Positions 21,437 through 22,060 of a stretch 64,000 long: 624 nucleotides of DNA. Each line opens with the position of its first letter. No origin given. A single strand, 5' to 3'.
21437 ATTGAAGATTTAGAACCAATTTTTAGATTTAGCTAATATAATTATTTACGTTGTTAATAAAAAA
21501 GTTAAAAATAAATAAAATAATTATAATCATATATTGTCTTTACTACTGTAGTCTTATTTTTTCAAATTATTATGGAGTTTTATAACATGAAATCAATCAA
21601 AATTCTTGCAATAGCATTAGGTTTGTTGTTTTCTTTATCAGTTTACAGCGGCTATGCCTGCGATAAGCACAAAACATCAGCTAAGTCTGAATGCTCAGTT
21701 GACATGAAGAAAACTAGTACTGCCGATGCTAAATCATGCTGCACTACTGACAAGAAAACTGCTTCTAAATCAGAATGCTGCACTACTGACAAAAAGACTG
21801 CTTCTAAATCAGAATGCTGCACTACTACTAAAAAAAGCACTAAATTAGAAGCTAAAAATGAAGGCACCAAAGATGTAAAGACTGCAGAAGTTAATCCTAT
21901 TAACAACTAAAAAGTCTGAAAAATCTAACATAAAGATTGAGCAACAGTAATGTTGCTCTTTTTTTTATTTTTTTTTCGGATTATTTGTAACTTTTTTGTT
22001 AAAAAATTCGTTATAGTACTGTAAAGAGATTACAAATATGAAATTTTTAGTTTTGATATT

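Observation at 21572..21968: Secreted Cys-rich mini-protein built from 39-nt tandem repeats (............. x3) downstream of SulP and carbonic anhydrase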

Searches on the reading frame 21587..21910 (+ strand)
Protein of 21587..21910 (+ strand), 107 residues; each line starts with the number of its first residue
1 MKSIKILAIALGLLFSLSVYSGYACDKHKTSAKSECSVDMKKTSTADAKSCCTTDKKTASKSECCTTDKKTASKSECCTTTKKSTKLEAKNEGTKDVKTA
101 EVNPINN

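Call 4: search_protein_families(library=pfam, proteins=[window:21587-21910:+], max_evalue=0.01)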
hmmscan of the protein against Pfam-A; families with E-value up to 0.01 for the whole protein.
window:21587-21910:+ (107 aa): 0 families

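Call 5: search_protein_families(library=ncbifam, proteins=[window:21587-21910:+], max_evalue=0.1)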
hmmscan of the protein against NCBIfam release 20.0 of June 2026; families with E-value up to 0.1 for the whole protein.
window:21587-21910:+ (107 aa): 0 families

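Call 7: find_homologous_proteins(query=window:21587-21907:+, max_evalue=0.01)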
Query window:21587-21907:+ (107 aa): 4 proteins with E <= 0.01 among 107 candidates.
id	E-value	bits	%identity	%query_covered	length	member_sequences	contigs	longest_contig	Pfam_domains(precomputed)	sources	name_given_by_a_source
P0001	7.4e-58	210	100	100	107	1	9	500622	-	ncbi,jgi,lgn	ncbi:hypothetical protein MASR1M45_17240 [Candidatus Kapaibacterium sp.]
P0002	2.4e-30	122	64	100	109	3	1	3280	-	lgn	-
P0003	9.6e-27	111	61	100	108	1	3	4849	-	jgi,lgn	jgi:hypothetical protein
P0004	2.4e-21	93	56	100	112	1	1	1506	-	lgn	-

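Call 10: find_encoding_contigs(protein=P0002, flank=6000)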
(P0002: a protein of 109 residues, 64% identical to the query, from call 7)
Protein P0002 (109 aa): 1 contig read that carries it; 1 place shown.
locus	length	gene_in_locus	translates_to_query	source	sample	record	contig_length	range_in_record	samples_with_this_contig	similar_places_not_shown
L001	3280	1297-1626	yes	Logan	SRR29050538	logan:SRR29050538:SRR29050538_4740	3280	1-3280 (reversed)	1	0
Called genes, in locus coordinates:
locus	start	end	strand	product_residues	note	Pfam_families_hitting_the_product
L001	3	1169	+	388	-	?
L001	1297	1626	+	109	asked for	-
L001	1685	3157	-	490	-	-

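Call 11: find_encoding_contigs(protein=P0003, flank=6000)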
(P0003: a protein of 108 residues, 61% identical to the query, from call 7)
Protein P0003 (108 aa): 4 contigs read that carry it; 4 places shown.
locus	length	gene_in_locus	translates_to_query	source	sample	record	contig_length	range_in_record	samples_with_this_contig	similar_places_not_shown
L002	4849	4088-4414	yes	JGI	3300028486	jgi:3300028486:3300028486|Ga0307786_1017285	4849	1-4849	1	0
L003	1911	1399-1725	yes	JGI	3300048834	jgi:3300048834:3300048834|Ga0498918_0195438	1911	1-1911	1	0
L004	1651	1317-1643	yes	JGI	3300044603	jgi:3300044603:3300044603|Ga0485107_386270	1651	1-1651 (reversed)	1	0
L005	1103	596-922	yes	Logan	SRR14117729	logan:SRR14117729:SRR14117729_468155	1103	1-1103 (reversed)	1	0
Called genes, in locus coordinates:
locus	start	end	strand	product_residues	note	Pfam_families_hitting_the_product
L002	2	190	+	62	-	?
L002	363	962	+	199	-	PF00551:Formyl_trans_N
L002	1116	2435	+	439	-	PF04851:ResIII (weak), PF00270:DEAD, PF00271:Helicase_C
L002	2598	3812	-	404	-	PF01136:Peptidase_U32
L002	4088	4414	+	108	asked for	-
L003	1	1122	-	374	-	?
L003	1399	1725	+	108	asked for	-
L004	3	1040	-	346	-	?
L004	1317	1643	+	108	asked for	-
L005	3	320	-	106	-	?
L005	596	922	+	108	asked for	-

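Call 12: find_encoding_contigs(protein=P0004, flank=6000)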
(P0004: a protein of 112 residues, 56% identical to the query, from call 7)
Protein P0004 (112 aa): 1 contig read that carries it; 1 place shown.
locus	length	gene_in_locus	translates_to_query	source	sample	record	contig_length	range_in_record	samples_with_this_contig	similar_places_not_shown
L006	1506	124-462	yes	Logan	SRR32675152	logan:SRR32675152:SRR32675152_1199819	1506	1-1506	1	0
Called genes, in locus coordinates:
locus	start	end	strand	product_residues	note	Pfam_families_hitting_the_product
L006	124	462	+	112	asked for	-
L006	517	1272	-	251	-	PF03309:Pan_kinase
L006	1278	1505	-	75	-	?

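Call 13: find_encoding_contigs(protein=P0001, flank=8000, max_places=10)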
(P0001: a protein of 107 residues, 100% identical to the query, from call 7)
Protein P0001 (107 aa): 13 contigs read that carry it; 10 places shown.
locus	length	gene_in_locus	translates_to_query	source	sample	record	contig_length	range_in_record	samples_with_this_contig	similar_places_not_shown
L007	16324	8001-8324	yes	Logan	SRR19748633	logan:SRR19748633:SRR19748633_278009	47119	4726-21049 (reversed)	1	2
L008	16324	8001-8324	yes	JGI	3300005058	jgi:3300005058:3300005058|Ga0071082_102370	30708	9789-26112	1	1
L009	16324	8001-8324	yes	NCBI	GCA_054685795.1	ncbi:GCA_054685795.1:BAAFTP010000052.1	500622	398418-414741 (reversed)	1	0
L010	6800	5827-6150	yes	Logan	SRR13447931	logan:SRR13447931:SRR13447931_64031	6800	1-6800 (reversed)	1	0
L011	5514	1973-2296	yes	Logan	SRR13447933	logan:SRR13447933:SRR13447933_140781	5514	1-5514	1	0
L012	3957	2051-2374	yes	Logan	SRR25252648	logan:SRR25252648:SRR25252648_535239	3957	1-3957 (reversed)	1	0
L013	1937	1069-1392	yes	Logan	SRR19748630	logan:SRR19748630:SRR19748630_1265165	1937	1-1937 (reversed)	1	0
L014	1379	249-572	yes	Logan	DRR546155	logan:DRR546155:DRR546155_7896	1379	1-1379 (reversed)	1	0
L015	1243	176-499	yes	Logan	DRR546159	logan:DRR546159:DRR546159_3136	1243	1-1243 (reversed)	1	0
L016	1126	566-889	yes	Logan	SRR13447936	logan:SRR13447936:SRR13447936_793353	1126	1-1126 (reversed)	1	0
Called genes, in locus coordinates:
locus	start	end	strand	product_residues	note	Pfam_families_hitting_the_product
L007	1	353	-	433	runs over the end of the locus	PF00365:PFK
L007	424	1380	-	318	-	-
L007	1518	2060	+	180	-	PF00383:dCMP_cyt_deam_1, PF14437:MafB19-deam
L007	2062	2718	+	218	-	-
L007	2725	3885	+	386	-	PF00535:Glycos_transf_2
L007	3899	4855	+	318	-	PF04392:ABC_sub_bind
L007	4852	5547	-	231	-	PF00561:Abhydrolase_1, PF00975:Thioesterase (weak), PF12146:Hydrolase_4, PF12697:Abhydrolase_6, PF20408:Abhydrolase_11 (faint)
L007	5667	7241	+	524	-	PF00916:Sulfate_transp, PF16983:MFS_MOT1 (weak)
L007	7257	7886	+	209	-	PF00484:Pro_CA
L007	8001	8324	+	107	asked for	-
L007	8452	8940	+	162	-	-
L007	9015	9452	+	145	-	-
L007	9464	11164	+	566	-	-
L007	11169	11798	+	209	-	PF02463:SMC_N (faint), PF13476:AAA_23 (weak), PF00005:ABC_tran, PF13304:AAA_21 (weak)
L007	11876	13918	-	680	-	PF28492:Beta_helix_4, PF18962:Por_Secre_tail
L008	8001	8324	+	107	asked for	-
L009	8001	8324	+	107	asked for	-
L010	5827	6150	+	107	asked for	-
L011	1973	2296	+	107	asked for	-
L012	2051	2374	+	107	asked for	-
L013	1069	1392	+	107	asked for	-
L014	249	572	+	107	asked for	-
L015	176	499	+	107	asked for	-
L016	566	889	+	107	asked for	-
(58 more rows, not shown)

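Call 14: search_protein_families(library=pfam, proteins=[L001:3-1169:+, L001:1685-3157:-, L003:1-1122:-, L004:3-1040:-], max_evalue=0.001)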
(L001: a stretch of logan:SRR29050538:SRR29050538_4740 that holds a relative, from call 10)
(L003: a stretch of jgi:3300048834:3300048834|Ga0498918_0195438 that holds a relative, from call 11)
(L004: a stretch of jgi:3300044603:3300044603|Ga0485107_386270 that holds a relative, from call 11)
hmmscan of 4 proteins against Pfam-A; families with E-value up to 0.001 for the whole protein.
L001:3-1169:+ (388 aa): 3 families
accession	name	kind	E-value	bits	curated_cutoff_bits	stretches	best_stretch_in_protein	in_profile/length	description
PF02518.31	HATPase_c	-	1.9e-21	77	26.4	1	281-386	2-109/111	Histidine kinase-, DNA gyrase B-, and HSP90-like ATPase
PF00512.31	HisKA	-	6e-08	33.1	26.9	1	170-237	2-66/66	His Kinase A (phospho-acceptor) domain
PF13589.12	HATPase_c_3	-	4.2e-05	24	25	1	287-335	5-52/137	Histidine kinase-, DNA gyrase B-, and HSP90-like ATPase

L001:1685-3157:- (490 aa): 0 families

L003:1-1122:- (374 aa): 1 family
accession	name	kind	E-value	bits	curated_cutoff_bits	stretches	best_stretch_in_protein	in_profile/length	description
PF01136.24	Peptidase_U32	-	6e-63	212.7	22.4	1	77-304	8-231/233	Peptidase family U32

L004:3-1040:- (346 aa): 1 family
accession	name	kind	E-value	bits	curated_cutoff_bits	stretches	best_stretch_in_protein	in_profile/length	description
PF01136.24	Peptidase_U32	-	4.8e-63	213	22.4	1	77-304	8-231/233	Peptidase family U32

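Call 19: find_related_loci(query=A1, collection=genome_contigs, flank=8000)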
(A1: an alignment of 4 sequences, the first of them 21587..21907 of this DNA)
Query A1 (107 aa) in genome_contigs; peptide patterns used: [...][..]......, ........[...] (x = any residue, [..] = any of these).
75 stretches matched a pattern; 3 encode a relative of the query (tblastn E <= 1e-3); 3 distinct loci.
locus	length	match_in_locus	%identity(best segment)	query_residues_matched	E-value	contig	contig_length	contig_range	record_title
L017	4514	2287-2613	63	1-107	1e-37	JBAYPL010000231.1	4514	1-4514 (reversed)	MAG: Candidatus Kapaibacterium sp. isolate SO_2016_LW2_137 scaffold45887_LW138R_2016, whole genome shotgun sequence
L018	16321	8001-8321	56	1-107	1e-33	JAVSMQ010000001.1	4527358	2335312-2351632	MAG: Candidatus Kapaibacterium sp. isolate NRBC_bin_5 Kapabacteria_MAG, whole genome shotgun sequence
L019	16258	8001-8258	50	1-106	3e-20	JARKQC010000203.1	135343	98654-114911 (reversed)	MAG: Bacteroidota bacterium isolate Reactor_maxbin.046 k141_657289, whole genome shotgun sequence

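Call 25: find_related_loci(query=A1, collection=metagenome_contigs, flank=6000)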
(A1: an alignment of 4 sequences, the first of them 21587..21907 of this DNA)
Query A1 (107 aa) in metagenome_contigs; peptide patterns used: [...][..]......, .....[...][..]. (x = any residue, [..] = any of these).
89 stretches matched a pattern; 1 encode a relative of the query (tblastn E <= 1e-3); 1 distinct loci.
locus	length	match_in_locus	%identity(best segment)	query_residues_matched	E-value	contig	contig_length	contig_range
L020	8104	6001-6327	63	1-107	3e-38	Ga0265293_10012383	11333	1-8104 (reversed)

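Call 28: search_protein_representatives(alignment_id=A1)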
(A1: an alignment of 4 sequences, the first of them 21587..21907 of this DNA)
Query: 4 sequences, 108 profile positions. Proteins with E-value up to 0.001 (for the whole library): 7; up to 1e-10: 3; up to 1e-30: 1. The best 7 are listed.
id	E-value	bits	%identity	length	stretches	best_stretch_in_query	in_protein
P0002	2.1e-50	185.6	-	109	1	1-108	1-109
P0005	1.3e-18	83.2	-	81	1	1-93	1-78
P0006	9.6e-13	64.4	-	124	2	1-83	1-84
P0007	6.9e-09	52.0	-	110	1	1-103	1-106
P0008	3.8e-08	49.6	-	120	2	1-75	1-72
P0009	5.0e-08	49.2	-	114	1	1-103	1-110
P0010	1.2e-04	38.4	-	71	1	1-59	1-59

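Call 31: find_homologous_proteins(query=A2, max_evalue=0.01)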
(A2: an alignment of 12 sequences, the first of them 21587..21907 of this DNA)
Query A2 (12 sequences) (107 aa, profile of the alignment): 13 proteins with E <= 0.01 among 3044 candidates.
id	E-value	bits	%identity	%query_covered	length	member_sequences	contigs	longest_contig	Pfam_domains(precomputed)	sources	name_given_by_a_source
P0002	8.6e-39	150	64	100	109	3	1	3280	-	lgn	-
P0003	6.8e-38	147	61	100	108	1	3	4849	-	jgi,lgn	jgi:hypothetical protein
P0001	1.0e-34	137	100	100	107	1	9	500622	-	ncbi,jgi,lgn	ncbi:hypothetical protein MASR1M45_17240 [Candidatus Kapaibacterium sp.]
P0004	5.2e-34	135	56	100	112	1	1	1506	-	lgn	-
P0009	1.1e-27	114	44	97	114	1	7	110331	-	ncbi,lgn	-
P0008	1.6e-21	94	35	95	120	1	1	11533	-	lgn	-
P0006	1.5e-20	91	42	97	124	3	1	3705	-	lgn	-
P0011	6.3e-19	86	42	97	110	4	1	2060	-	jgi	-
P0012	4.6e-17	80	39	97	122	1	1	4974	-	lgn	-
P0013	2.8e-15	74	36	97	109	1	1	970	-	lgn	-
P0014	1.1e-14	72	36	97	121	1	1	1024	-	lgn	-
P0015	2.6e-13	68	44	64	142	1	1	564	-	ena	-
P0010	6.1e-12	64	59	35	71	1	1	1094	-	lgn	-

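Call 33: find_encoding_contigs(protein=P0009, flank=7000, max_places=3)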
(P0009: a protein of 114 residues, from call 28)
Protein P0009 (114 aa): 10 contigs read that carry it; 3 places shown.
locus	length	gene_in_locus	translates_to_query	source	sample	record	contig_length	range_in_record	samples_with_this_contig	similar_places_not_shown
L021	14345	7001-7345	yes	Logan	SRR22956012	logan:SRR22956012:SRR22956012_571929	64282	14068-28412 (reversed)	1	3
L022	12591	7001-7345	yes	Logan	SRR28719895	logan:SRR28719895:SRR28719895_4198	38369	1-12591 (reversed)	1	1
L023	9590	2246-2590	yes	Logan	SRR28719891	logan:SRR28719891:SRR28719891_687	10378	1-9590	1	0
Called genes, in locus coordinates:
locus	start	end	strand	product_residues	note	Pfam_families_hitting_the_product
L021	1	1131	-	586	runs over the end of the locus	PF05524:PEP-utilisers_N, PF00391:PEP-utilizers, PF02896:PEP-utilizers_C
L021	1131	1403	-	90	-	PF00381:PTS-HPr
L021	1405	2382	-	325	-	PF01300:Sua5_yciO_yrdC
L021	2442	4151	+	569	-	PF00343:Phosphorylase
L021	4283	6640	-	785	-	PF01751:Toprim, PF01131:Topoisom_bac, PF13368:Toprim_C_rpt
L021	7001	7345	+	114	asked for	-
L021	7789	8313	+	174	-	-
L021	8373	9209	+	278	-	-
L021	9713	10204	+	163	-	PF00364:Biotin_lipoyl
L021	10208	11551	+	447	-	PF00289:Biotin_carb_N, PF02222:ATP-grasp, PF02786:CPSase_L_D2, PF07478:Dala_Dala_lig_C (weak), PF02785:Biotin_carb_C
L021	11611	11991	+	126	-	PF01597:GCV_H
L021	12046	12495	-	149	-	PF02367:TsaE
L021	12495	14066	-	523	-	PF00072:Response_reg, PF08665:PglZ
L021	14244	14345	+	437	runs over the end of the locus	PF02861:Clp_N, PF23569:NBD_SMAX1, PF13191:AAA_16 (weak), PF00004:AAA, PF17871:AAA_lid_9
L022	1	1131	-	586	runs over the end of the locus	PF05524:PEP-utilisers_N, PF00391:PEP-utilizers, PF02896:PEP-utilizers_C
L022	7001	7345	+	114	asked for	-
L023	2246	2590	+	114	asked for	-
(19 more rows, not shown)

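Call 34: find_encoding_contigs(protein=P0008, flank=7000, max_places=2)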
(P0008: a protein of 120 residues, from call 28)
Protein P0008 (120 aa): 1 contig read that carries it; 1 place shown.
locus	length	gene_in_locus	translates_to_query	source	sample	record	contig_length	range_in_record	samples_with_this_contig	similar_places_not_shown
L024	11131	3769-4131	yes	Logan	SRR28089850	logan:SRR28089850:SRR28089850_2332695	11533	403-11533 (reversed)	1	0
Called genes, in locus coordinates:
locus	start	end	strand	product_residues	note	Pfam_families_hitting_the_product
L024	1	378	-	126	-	?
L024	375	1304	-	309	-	PF01297:ZnuA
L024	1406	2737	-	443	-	PF07969:Amidohydro_3 (faint), PF01979:Amidohydro_1, PF12890:DHOase (weak)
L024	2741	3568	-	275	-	PF00557:Peptidase_M24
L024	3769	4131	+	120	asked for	-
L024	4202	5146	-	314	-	-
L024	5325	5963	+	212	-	PF02463:SMC_N (faint), PF00005:ABC_tran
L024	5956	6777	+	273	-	PF03649:UPF0014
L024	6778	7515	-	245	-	PF00149:Metallophos, PF12850:Metallophos_2 (faint)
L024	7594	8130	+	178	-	PF09721:Exosortase_EpsH (weak)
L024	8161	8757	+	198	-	-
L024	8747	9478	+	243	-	PF03099:BPL_LplA_LipB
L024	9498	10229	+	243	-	PF03309:Pan_kinase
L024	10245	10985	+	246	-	PF00535:Glycos_transf_2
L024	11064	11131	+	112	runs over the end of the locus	-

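Call 43: predict_structure(alignment_id=A3)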
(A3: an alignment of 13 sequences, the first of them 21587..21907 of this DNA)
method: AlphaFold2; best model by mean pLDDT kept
length: 107 residues; sequences in the alignment: 13
mean_pLDDT: 47.2   pTM: 0.16
mean pLDDT of the five models: 47.2, 45.2, 45.2, 43.0, 38.6
residues with pLDDT >= 90: 0; 70-90: 0; 50-70: 39; < 50: 68
segments of 3 or more residues with pLDDT < 50: 21-28, 34-47, 52-65, 67-76, 78-81, 83-86, 88-95
pLDDT, mean of each block of 10 residues (from residue 1): 62 58 48 45 40 41 39 43 45 49 51
secondary structure, 60 per line:
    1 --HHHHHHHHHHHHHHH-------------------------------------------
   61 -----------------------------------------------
elements in order: H3-17
